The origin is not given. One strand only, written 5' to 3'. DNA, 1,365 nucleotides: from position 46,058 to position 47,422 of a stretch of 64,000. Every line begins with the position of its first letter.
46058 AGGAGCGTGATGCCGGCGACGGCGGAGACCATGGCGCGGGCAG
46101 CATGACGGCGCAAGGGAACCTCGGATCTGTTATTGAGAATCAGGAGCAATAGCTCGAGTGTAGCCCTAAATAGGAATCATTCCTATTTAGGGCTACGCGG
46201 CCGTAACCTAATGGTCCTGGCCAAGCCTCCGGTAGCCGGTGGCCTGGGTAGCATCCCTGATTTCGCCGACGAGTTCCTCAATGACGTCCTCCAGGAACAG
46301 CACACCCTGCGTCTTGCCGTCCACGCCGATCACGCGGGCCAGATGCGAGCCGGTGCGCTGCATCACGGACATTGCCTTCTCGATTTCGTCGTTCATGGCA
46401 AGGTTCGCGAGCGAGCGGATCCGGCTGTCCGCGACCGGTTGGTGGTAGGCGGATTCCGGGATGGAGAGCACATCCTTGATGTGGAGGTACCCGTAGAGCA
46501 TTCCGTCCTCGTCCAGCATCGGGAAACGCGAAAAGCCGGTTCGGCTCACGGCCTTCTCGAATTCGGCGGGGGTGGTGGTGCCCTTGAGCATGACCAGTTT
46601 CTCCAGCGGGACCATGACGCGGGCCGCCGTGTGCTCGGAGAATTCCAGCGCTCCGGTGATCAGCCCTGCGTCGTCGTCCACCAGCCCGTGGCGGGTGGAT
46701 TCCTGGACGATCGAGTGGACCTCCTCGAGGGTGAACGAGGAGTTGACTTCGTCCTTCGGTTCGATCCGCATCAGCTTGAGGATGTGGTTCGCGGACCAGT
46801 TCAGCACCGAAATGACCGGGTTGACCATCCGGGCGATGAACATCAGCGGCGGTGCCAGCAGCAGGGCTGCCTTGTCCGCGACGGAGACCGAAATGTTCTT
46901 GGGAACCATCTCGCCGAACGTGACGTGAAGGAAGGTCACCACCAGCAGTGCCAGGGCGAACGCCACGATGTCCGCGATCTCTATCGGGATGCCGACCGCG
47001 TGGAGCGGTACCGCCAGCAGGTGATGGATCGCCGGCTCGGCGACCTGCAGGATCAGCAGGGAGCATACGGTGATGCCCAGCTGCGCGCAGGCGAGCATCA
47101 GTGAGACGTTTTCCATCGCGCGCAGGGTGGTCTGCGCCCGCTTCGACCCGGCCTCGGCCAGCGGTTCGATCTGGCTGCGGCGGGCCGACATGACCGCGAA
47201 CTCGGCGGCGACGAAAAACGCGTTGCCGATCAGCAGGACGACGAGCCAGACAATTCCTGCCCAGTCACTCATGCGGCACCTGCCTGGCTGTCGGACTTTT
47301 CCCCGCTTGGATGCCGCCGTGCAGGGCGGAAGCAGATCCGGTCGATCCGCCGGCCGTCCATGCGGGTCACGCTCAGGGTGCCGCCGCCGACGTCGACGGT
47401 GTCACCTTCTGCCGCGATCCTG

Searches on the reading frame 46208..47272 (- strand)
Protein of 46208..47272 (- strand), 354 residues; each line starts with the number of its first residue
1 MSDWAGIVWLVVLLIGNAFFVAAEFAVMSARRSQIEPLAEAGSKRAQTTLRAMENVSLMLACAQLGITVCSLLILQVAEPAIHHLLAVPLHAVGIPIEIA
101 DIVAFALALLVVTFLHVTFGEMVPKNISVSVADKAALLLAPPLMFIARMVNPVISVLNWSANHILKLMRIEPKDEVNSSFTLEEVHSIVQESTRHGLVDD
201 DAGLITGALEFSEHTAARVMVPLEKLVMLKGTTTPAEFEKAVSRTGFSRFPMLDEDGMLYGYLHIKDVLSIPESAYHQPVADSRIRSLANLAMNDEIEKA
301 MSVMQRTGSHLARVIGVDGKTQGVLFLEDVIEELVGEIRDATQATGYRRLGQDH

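Call 8: search_protein_families(library=pfam, proteins=[window:46208-47272:-])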
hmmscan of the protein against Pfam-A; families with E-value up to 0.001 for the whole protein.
window:46208-47272:- (354 aa): 2 families
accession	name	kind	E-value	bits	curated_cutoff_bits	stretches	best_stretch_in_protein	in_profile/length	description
PF01595.25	CNNM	-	3.5e-43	147.8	28.4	1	10-200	3-179/181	Cyclin M transmembrane N-terminal domain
PF00571.33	CBS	-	7.9e-10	39.4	24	1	224-270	7-53/57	CBS domain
